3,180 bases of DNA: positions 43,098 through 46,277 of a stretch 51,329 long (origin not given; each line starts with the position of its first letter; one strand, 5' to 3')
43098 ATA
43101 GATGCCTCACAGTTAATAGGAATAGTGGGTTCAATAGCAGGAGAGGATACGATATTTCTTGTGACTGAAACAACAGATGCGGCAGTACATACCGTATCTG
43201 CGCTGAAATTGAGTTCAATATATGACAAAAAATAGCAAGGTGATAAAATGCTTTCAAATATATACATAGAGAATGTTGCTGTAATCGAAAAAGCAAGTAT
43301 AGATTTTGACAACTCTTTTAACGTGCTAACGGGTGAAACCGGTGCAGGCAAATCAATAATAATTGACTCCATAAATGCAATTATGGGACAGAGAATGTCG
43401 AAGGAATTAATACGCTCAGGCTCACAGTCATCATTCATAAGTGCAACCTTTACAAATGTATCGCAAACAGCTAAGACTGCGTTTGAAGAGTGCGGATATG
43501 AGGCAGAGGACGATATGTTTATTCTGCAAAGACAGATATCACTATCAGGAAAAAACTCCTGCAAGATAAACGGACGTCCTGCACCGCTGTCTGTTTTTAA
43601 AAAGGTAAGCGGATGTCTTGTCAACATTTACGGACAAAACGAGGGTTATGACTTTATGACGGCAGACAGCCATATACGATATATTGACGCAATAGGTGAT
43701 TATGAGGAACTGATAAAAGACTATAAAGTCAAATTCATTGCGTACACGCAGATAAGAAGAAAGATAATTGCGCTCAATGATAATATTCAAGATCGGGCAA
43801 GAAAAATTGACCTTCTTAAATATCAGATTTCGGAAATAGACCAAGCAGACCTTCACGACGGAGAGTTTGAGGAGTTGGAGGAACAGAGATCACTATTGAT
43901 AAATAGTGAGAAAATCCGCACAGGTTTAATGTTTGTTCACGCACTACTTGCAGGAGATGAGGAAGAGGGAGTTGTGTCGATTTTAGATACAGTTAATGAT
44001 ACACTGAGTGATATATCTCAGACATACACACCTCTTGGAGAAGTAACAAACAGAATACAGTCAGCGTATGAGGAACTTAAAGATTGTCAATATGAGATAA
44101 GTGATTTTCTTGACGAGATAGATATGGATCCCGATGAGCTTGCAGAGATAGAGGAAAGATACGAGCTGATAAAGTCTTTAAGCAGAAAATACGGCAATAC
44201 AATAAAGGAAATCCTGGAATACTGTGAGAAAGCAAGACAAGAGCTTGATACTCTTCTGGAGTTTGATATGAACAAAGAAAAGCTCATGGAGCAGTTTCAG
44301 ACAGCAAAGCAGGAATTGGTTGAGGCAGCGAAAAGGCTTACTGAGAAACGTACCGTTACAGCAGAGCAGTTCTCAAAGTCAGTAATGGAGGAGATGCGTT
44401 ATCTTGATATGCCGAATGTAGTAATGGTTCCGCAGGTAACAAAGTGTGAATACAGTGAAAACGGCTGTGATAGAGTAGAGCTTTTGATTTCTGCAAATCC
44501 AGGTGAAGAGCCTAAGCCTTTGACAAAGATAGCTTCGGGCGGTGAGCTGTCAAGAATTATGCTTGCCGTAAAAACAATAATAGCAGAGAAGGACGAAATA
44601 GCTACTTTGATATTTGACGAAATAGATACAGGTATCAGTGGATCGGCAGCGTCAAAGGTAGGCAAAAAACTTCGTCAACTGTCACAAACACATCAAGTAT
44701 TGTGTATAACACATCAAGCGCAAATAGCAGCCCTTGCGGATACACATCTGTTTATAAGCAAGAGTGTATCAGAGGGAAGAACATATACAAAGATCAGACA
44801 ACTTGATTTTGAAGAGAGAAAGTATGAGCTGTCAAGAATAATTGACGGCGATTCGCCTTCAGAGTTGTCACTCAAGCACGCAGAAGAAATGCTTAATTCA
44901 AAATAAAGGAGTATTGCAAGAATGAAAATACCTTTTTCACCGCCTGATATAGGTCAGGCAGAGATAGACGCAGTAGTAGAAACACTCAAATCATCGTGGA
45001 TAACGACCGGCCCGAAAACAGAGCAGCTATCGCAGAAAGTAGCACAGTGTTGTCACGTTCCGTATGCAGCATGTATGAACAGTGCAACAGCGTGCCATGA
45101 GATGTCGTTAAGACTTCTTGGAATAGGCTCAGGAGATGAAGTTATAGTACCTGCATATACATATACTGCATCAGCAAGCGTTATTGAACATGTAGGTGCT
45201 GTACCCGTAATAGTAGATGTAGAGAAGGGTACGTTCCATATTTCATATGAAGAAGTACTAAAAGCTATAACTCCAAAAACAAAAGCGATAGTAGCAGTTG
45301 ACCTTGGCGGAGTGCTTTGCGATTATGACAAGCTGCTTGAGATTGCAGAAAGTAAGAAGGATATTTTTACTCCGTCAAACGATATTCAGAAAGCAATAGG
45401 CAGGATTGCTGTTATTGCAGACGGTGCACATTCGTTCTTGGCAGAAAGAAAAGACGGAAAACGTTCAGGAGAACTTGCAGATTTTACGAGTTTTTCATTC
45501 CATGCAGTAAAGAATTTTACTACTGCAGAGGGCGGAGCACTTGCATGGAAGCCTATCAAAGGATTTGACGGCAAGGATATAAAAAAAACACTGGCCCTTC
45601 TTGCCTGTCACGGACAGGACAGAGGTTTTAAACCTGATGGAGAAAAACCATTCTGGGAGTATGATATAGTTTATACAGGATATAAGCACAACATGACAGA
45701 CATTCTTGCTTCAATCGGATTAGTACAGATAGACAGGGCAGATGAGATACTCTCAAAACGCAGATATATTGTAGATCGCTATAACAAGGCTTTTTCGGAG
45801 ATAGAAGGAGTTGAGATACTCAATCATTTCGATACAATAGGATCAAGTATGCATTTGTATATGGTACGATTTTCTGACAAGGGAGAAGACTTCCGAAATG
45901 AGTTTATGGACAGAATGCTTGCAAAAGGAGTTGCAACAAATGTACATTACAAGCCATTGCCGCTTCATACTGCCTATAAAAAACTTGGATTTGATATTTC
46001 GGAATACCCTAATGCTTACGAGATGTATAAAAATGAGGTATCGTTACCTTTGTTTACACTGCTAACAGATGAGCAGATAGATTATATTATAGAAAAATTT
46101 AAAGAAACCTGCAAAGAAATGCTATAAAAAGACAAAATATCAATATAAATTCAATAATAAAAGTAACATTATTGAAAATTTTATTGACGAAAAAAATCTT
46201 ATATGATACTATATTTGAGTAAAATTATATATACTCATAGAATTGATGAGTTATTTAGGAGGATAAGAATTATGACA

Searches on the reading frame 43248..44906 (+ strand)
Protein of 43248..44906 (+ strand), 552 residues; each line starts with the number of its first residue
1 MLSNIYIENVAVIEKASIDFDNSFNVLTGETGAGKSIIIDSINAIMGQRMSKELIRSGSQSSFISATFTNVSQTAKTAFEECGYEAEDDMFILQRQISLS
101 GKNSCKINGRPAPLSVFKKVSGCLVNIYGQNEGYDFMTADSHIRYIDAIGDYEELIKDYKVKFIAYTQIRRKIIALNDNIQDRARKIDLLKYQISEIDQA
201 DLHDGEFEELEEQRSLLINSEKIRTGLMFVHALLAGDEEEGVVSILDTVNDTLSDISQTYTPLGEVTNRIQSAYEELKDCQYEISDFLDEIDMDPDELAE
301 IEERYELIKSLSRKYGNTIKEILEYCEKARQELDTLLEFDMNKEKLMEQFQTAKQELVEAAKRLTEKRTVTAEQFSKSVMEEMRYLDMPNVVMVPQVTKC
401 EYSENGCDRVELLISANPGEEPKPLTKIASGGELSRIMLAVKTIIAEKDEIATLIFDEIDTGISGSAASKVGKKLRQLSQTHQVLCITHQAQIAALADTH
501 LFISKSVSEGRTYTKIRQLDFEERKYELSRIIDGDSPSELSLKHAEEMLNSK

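Call 74: search_protein_families(library=pfam, proteins=[window:43248-44906:+], max_evalue=1e-8)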
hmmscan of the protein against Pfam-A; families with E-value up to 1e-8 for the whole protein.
window:43248-44906:+ (552 aa): 1 family
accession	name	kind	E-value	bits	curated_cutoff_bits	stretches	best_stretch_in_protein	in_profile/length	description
PF02463.25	SMC_N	-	1.8e-22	80.3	40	1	2-504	2-212/220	RecF/RecN/SMC N terminal domain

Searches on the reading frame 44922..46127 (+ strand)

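Call 74: search_protein_families(library=pfam, proteins=[window:44922-46127:+], max_evalue=1e-8)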
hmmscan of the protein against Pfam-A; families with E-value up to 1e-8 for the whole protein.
window:44922-46127:+ (401 aa): 1 family
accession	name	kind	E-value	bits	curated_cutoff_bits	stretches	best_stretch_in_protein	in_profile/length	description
PF01041.23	DegT_DnrJ_EryC1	-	7.2e-88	295.6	19.8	1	9-393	2-359/360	DegT/DnrJ/EryC1/StrS aminotransferase family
